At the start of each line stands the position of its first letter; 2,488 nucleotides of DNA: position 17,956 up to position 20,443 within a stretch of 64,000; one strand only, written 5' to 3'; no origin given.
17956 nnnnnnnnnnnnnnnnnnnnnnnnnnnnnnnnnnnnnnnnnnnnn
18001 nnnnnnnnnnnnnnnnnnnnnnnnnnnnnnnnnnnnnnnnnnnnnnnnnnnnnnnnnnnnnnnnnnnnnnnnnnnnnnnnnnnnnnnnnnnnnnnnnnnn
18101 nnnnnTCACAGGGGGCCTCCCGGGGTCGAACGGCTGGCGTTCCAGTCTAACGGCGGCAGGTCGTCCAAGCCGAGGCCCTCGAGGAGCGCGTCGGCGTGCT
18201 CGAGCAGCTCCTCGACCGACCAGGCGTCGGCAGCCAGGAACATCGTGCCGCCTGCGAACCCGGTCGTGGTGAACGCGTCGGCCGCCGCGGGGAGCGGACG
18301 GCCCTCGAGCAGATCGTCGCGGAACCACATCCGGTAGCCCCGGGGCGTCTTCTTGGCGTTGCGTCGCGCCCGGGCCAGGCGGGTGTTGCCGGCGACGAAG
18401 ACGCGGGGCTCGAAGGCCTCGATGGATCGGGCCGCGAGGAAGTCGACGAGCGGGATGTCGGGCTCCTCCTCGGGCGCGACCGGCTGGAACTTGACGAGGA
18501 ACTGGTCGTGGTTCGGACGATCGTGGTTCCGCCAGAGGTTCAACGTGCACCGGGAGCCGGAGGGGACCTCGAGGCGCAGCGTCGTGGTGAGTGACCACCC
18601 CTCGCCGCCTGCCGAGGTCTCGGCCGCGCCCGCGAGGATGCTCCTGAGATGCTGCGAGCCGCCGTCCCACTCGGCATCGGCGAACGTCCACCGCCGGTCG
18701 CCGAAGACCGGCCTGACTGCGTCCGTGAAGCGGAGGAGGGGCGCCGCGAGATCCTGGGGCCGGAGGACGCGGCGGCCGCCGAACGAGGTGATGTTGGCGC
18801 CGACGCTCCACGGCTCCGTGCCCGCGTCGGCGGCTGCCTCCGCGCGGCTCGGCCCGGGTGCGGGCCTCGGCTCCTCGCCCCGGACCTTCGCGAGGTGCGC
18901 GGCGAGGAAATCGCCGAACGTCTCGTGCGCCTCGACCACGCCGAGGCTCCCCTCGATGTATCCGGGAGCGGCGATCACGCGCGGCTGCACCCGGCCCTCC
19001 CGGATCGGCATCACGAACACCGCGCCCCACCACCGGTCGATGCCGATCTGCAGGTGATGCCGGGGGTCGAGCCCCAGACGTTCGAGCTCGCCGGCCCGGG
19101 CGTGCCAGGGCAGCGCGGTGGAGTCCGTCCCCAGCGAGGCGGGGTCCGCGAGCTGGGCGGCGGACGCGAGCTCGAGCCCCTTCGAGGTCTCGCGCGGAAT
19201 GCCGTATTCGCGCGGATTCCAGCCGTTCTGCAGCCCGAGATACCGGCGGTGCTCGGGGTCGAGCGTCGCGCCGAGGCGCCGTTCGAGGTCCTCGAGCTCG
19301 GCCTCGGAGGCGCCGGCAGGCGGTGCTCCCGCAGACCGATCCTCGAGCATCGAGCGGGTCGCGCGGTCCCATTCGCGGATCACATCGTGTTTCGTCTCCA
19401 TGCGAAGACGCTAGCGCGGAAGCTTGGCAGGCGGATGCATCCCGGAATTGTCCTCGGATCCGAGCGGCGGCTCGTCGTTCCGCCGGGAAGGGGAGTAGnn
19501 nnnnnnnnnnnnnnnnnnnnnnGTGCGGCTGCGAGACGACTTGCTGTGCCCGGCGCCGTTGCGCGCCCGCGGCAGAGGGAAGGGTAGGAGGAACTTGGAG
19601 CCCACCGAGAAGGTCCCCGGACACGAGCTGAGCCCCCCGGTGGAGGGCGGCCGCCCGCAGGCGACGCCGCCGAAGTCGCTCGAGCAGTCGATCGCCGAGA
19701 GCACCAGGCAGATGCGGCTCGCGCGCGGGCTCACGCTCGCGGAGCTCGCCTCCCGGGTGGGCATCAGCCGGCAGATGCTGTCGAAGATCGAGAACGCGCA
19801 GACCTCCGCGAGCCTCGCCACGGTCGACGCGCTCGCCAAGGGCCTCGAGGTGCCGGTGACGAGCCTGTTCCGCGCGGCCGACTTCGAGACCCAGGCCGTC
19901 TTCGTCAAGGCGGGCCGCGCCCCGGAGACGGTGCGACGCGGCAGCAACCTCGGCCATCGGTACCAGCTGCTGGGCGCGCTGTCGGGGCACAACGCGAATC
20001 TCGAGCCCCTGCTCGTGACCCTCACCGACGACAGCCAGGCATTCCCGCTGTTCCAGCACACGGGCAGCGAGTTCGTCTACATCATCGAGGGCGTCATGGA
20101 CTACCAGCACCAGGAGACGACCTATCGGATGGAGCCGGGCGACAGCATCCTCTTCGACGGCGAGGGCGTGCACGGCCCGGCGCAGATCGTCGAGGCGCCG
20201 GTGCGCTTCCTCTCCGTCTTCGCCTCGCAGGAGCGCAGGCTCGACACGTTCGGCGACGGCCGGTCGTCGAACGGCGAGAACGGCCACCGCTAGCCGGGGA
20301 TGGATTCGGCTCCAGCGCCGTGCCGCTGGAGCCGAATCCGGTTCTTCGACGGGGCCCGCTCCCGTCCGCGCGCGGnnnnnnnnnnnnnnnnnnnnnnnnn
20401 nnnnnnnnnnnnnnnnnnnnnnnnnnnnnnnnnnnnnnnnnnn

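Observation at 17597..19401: SUKH(SMI1/KNR4)-domain protein translationally coupled to a bifunctional nuclease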

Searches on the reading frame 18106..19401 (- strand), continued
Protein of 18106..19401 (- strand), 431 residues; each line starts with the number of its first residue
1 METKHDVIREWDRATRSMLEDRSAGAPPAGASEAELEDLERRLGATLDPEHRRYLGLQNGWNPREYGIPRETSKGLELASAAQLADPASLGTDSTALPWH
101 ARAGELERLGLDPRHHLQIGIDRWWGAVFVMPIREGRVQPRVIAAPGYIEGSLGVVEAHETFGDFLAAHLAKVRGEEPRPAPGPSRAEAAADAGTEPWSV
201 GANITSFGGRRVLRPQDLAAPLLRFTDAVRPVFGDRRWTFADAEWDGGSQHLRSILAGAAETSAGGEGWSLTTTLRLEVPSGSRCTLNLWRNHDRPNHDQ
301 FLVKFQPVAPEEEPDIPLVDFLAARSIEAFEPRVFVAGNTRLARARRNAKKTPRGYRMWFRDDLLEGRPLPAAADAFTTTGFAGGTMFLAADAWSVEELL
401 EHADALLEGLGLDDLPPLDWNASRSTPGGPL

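Call 41: find_encoding_contigs(protein=P0017, flank=10000, max_places=3)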
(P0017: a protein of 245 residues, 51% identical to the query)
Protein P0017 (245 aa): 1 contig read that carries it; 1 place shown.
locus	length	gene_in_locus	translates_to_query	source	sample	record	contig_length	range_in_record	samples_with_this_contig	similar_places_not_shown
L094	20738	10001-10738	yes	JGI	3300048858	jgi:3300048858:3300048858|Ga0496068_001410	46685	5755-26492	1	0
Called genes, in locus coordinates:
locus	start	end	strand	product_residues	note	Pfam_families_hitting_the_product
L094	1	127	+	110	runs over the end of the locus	-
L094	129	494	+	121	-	PF20117:DUF6507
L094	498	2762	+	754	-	-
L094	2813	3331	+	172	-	-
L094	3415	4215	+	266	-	PF08929:PoNi_C (weak)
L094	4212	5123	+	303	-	-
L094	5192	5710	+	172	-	-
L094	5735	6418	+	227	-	-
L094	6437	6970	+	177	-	-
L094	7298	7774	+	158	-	-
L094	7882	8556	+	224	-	-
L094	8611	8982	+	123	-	PF09951:Imm33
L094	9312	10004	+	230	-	PF08929:PoNi_C (weak)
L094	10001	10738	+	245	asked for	-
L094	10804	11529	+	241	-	PF00498:FHA (weak)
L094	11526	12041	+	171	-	PF17780:OCRE (faint)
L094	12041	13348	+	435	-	PF08817:YukD, PF19053:EccD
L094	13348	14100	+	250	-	-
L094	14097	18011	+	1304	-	PF01580:FtsK_SpoIIIE, PF01935:DUF87 (faint), PF13401:AAA_22 (faint), PF13555:AAA_29 (faint), PF01580:FtsK_SpoIIIE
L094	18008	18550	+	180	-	-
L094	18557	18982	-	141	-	-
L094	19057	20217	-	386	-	-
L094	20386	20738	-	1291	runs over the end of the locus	PF04997:RNA_pol_Rpb1_1, PF00623:RNA_pol_Rpb1_2, PF04983:RNA_pol_Rpb1_3, PF05000:RNA_pol_Rpb1_4, PF04998:RNA_pol_Rpb1_5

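Call 42: find_encoding_contigs(protein=P0019, flank=5000, max_places=3)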
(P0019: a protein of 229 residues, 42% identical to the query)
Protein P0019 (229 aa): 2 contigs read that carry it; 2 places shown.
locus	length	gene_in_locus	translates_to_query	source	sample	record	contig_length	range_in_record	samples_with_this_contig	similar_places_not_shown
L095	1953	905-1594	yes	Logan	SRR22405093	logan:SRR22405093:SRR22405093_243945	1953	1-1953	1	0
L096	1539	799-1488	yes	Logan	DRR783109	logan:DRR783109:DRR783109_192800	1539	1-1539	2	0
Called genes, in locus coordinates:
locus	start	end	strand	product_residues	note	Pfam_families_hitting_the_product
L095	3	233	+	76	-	?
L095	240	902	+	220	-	PF15648:Tox-REase-5 (weak)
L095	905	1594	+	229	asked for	-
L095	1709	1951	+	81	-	?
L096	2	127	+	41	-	?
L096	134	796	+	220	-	PF15648:Tox-REase-5 (weak)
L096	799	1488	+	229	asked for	-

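Call 43: find_encoding_contigs(protein=P0018, flank=5000, max_places=3)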
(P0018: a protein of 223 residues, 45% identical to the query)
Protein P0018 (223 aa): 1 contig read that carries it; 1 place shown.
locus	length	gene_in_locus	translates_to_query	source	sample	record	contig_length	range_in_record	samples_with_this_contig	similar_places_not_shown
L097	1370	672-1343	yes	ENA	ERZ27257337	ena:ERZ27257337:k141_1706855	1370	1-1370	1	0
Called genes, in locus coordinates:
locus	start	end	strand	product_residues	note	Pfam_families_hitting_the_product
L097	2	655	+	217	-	?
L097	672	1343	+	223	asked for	-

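Call 56: predict_structure(alignment_id=A3)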
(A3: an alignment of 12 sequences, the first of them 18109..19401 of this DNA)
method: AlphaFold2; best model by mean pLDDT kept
length: 431 residues; sequences in the alignment: 12
mean_pLDDT: 76.0   pTM: 0.66
mean pLDDT of the five models: 76.0, 70.8, 68.1, 66.9, 63.9
residues with pLDDT >= 90: 98; 70-90: 210; 50-70: 69; < 50: 54
segments of 3 or more residues with pLDDT < 50: 1-4, 89-98, 150-155, 178-195, 264-266, 419-431
pLDDT, mean of each block of 10 residues (from residue 1): 66 85 78 94 94 92 75 73 70 42 71 86 78 94 71 62 89 65 40 54 78 77 88 77 79 80 55 74 78 67 77 85 90 88 66 86 89 94 94 88 91 63 34 24
secondary structure, 60 per line:
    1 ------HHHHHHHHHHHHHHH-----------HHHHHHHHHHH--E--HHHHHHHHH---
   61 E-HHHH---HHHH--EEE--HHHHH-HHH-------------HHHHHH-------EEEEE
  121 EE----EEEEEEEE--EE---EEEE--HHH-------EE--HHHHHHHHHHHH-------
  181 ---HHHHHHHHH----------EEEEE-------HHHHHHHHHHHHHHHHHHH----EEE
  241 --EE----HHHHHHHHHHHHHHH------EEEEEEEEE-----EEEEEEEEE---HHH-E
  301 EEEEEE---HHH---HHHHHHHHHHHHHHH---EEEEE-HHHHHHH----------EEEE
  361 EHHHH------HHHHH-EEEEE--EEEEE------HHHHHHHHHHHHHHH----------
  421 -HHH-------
elements in order: H7-21 H33-43 H49-57 H63-66 H70-73 E76-78 H81-85 H103-108 E116-122 E127-134 E142-145 H162-173 H184-192 E203-207 H215-233 E238-240 H249-263 E270-278 E284-292 E300-306 H316-330 E334-338 H340-346 E357-361 H362-365 H372-376 E378-382 E385-389 H396-410

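Call 59: fold_search(model_id=the predicted structure, library=pdb)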
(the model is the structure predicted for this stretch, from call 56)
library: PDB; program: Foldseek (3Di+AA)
matches with E <= 10: 839; with E <= 0.001: 7
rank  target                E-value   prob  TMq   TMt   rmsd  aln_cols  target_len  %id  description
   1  4rho_A                1.4e-05  1.00  0.35  0.55   5.0       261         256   13  Crystal structure of a hypothetical protein (BPSL2088) from Burkholderia pseudomallei K96243 at 2.25 A resolution (released 2014-12-10)
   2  4rho_B                1.9e-05  1.00  0.33  0.51   5.6       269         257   13  Crystal structure of a hypothetical protein (BPSL2088) from Burkholderia pseudomallei K96243 at 2.25 A resolution (released 2014-12-10)
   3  7drg_B                5.8e-05  1.00  0.31  0.36   6.4       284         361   13  Pseudomonas aeruginosa T6SS protein PA0821 (released 2021-06-16)
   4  7drg_A                9.9e-05  1.00  0.30  0.36   6.6       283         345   13  Pseudomonas aeruginosa T6SS protein PA0821 (released 2021-06-16)
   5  9oz0_A                1.9e-04  1.00  0.35  0.58   4.9       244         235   17  Crystal structure of T6SS effector-immunity complex PA3907-PA3908 from Pseudomonas aeruginosa (released 2025-06-18)
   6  9owg                  2.0e-04  1.00  0.36  0.61   4.9       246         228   16  Crystal Structure of the Immunity Protein (52 domain-containing protein) from Pseudomonas aeruginosa PAO1. (released 2025-06-18)
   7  6jdp                  3.4e-04  1.00  0.33  0.53   5.5       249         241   19  the imm52 family protein TsiT (PA3908) from Pseudomonas aeruginosa (released 2019-03-20)
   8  3d5p_A                1.6e-03  1.00  0.21  0.62   4.5       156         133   13  CRYSTAL STRUCTURE OF A PUTATIVE GLUCAN SYNTHESIS REGULATOR OF SMI1/KNR4 FAMILY (BF1740) FROM BACTEROIDES FRAGILIS NCTC (released 2008-07-15)
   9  8aj2_B                3.2e-03  1.00  0.24  0.43   7.1       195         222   11  structure of the ordered core of Knr4 (loop 189-217 deleted) (released 2023-04-26)
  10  6qbq_A                6.5e-03  1.00  0.25  0.44   6.1       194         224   11  structure of the core domaine of Knr4, an intrinsically disordered protein from Saccharomyces cerevisiae - mutant S200 (released 2020-01-29)
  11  9kbf_C                6.5e-03  0.98  0.27  0.29  14.0       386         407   11  Cryo-EM structure of the SKP1-FBXO3 complex (released 2025-02-19)
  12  8aj2_A                6.9e-03  1.00  0.25  0.46   6.3       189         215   12  structure of the ordered core of Knr4 (loop 189-217 deleted) (released 2023-04-26)
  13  9kbd_C                7.3e-03  0.97  0.27  0.28  14.4       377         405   12  Cryo-EM structure of the CUL1-RBX1-SKP1-FBXO3 SCF ubiquition ligase complex (released 2025-02-19)
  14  6qbr_A                8.5e-03  1.00  0.25  0.45   6.5       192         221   11  structure of the core domaine of Knr4, an intrinsically disordered protein from Saccharomyces cerevisiae - mutant S200 (released 2020-01-29)
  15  6qbr_B                1.2e-02  1.00  0.25  0.44   6.3       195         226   12  structure of the core domaine of Knr4, an intrinsically disordered protein from Saccharomyces cerevisiae - mutant S200 (released 2020-01-29)
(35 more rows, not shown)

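Call 60: search_solved_structures(query=A2, max_evalue=10, show_alignments=3)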
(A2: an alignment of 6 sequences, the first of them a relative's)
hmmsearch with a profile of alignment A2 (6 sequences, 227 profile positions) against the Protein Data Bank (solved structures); distinct sequences matched with E-value up to 10: 1.
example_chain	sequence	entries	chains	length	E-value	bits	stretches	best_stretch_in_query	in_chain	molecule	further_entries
7udk_A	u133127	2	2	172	0.23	14.3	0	201-224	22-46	Designed helical repeat protein (DHR) RPB_LRP2_R4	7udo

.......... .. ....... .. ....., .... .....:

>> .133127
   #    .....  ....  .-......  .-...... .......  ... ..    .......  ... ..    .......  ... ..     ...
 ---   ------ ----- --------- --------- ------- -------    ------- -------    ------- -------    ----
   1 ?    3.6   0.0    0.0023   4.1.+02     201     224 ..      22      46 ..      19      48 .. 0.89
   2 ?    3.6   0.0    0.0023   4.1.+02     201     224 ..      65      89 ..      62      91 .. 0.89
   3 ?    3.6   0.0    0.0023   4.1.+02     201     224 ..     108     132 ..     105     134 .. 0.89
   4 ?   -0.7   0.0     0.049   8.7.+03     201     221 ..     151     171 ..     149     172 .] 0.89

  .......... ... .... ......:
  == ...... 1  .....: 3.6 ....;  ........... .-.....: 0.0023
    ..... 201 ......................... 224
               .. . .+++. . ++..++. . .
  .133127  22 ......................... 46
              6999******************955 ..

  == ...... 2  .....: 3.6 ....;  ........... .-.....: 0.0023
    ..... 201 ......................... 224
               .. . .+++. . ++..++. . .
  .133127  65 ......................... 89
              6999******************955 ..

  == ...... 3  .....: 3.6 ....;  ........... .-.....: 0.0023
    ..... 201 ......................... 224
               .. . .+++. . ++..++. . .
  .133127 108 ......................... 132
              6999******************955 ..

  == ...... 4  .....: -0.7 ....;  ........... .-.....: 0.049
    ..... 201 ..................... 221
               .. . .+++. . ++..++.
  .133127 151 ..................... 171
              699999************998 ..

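Call 75: find_encoding_contigs(protein=P0004, flank=8000, max_places=4)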
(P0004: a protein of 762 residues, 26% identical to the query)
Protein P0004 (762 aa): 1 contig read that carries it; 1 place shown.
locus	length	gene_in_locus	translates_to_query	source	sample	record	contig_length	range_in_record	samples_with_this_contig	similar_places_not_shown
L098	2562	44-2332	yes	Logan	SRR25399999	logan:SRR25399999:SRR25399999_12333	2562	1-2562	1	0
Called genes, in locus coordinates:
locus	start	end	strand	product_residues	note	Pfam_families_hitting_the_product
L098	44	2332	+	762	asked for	PF21813:DUF6882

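Call 76: find_encoding_contigs(protein=P0008, flank=6000, max_places=4)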
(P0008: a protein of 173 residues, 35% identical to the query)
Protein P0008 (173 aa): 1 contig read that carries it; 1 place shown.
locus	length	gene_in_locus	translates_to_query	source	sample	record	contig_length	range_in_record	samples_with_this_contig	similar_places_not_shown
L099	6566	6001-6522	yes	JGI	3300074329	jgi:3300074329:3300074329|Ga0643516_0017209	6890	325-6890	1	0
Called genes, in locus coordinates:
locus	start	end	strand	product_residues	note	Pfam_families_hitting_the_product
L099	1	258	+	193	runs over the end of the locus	?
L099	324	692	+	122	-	PF05973:Gp49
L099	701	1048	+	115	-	PF13560:HTH_31, PF01381:HTH_3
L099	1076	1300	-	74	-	PF12728:HTH_17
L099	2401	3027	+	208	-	PF06197:DUF998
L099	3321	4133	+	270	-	PF01135:PCMT (weak), PF13489:Methyltransf_23, PF01209:Ubie_methyltran, PF07021:MetW (weak), PF13847:Methyltransf_31, PF08241:Methyltransf_11, PF08242:Methyltransf_12, PF13649:Methyltransf_25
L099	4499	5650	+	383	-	-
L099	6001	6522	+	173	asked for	PF09346:SMI1_KNR4 (weak)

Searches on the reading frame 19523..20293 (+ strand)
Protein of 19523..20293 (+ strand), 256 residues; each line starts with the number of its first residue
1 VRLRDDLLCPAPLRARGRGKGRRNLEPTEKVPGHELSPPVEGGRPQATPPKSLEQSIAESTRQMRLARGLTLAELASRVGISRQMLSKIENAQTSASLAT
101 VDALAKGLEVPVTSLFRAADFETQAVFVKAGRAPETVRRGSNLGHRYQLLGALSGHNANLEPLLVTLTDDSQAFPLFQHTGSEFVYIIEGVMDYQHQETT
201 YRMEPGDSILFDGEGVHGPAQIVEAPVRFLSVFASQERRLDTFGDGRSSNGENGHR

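Call 4: search_protein_families(library=pfam, proteins=[window:19523-20293:+], max_evalue=1)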
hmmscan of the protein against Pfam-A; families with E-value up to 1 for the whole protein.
window:19523-20293:+ (256 aa): 15 families
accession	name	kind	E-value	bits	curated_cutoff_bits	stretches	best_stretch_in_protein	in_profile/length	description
PF01381.28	HTH_3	-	2e-14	53.8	23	1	62-113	2-53/55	Helix-turn-helix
PF13560.12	HTH_31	-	1.2e-11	45.1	27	1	62-112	7-58/64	Helix-turn-helix domain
PF07883.17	Cupin_2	-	1.2e-11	44.6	27.2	1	171-233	9-70/70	Cupin domain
PF12844.13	HTH_19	-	7.3e-06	26.2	30.2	1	62-119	5-62/64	Helix-turn-helix domain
PF13443.12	HTH_26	-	3.6e-05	24.4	22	1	63-112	4-54/63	Cro/C1-type HTH DNA-binding domain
PF02311.25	AraC_binding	-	3.7e-05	23.9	21.1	1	169-237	11-79/135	AraC-like ligand binding domain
PF13413.12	HTH_25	-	7.6e-05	22.9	24.6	1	62-95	3-36/62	Helix-turn-helix domain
PF12973.13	Cupin_7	-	0.0096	16.2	27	1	172-205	44-80/105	ChrR Cupin-like domain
PF04545.22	Sigma70_r4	-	0.011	15.6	24.1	1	63-90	14-41/50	Sigma-70, region 4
PF05899.18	Cupin_3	-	0.015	15.4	23.5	1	179-211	24-56/74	EutQ-like cupin domain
PF13518.12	HTH_28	-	0.09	13.3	25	1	65-89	8-32/52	Helix-turn-helix domain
PF21621.3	MPI_cupin_dom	-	0.12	12.8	27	1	183-210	31-58/79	Mannose-6-phosphate isomerase, cupin domain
PF12840.13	HTH_20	-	0.15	12.5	27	0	67-87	16-36/51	Helix-turn-helix domain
PF07835.17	COX4_pro_2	-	0.18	12.5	22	1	189-202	9-22/46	Bacterial aa3 type cytochrome c oxidase subunit IV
PF13693.12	HTH_35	-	0.21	12.1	25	1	67-116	13-59/75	Winged helix-turn-helix DNA-binding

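Call 5: search_protein_families(library=ncbifam, proteins=[window:19523-20293:+], max_evalue=1)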
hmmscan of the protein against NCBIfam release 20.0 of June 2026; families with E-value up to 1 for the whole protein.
window:19523-20293:+ (256 aa): 19 families
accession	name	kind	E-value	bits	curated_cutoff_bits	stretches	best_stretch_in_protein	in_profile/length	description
NF010465.0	PRK13890.1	equivalog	8.3e-08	32.4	96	1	67-136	16-86/121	conjugal transfer protein TrbA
NF047948.1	male_kill_WMK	equivalog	1.7e-07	31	300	1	53-118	2-67/300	WO male-killing family protein Wmk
NF006015.0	PRK08154.1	subfamily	1.7e-07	30.7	204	1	51-122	25-96/314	anaerobic benzoate catabolism transcriptional regulator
TIGR03070.1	couple_hipB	subfamily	2.2e-07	30.7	71.65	1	57-105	3-51/58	type II toxin-antitoxin system Y4mF family antitoxin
NF007408.0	PRK09943.1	equivalog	2.6e-06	27.1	211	1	58-231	9-178/185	HTH-type transcriptional regulator PuuR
NF041951.1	phage_RstR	subfamily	5.4e-05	23.4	80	1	57-118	3-64/108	RstR family transcriptional repressor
NF007271.0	PRK09726.1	equivalog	7e-05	22.7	79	1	57-113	13-69/88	type II toxin-antitoxin system antitoxin HipB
NF003162.0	PRK04140.1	equivalog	0.00012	21.3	263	1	61-114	131-184/317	transcriptional regulator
NF041575.1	antitoxPezA_Strep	equivalog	0.00014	21.9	290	1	57-110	2-55/158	type II toxin-antitoxin system antitoxin PezA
TIGR00270.2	TIGR00270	equivalog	0.00015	21.6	110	1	55-115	74-134/159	multiprotein bridging factor aMBF1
NF041677.1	trans_regClgR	equivalog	0.00023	21.2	170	1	53-119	5-71/113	transcriptional regulator ClgR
TIGR02612.1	mob_myst_A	hypoth_equivalog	0.00027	20.8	122.6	1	62-100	31-71/150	mobile mystery protein A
NF052239.1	antitox_spr1629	equivalog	0.0036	16.4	335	1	60-119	6-65/377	spr1629 family repressor/antitoxin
NF046032.1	TransRegSlrRBacil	equivalog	0.0061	16.6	250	1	62-118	7-64/149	HTH-type transcriptional regulator SlrR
NF041493.1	MobT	equivalog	0.015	14.1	600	1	62-109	2-49/383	MobT family relaxase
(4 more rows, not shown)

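Call 6: search_protein_families(library=padloc, proteins=[window:19523-20293:+], max_evalue=1)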
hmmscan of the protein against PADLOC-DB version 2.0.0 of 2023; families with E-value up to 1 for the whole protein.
window:19523-20293:+ (256 aa): 22 families
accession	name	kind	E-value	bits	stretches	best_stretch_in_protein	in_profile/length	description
PDLC02926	HTH_VI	-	1.2e-13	49.1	1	57-118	2-63/92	-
PDLC03947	RmrA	-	5.7e-10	36.6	1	54-119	9-74/383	-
PDLC04142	capH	-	1.1e-09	37.3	1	53-135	3-85/103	capH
PDLC03954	RmrA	-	2e-09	34.8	1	53-126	7-83/380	-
PDLC03944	RmrA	-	5e-08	30.4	1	61-122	11-72/384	-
PDLC03949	RmrA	-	1.6e-07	28.6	1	65-119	11-65/363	-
PDLC03951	RmrA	-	5.2e-07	27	1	61-128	13-81/400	-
PDLC03952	RmrA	-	6.7e-07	26.5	1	55-120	21-86/395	-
PDLC03955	RmrA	-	8.7e-06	23.2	1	65-118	29-81/371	-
PDLC03946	RmrA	-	9.2e-06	22.6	1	65-121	11-66/357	-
PDLC03943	RmrA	-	1.2e-05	22.6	1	62-116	8-61/370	-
PDLC03953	RmrA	-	1.3e-05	22.6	1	55-118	4-66/373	-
PDLC03665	Control_protein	-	1.5e-05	23.2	1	58-119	10-72/77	control protein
PDLC04775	PDC-M69A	-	0.00019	19.9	1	64-120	15-71/113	-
PDLC03945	RmrA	-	0.00053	17.3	1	60-120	6-65/394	-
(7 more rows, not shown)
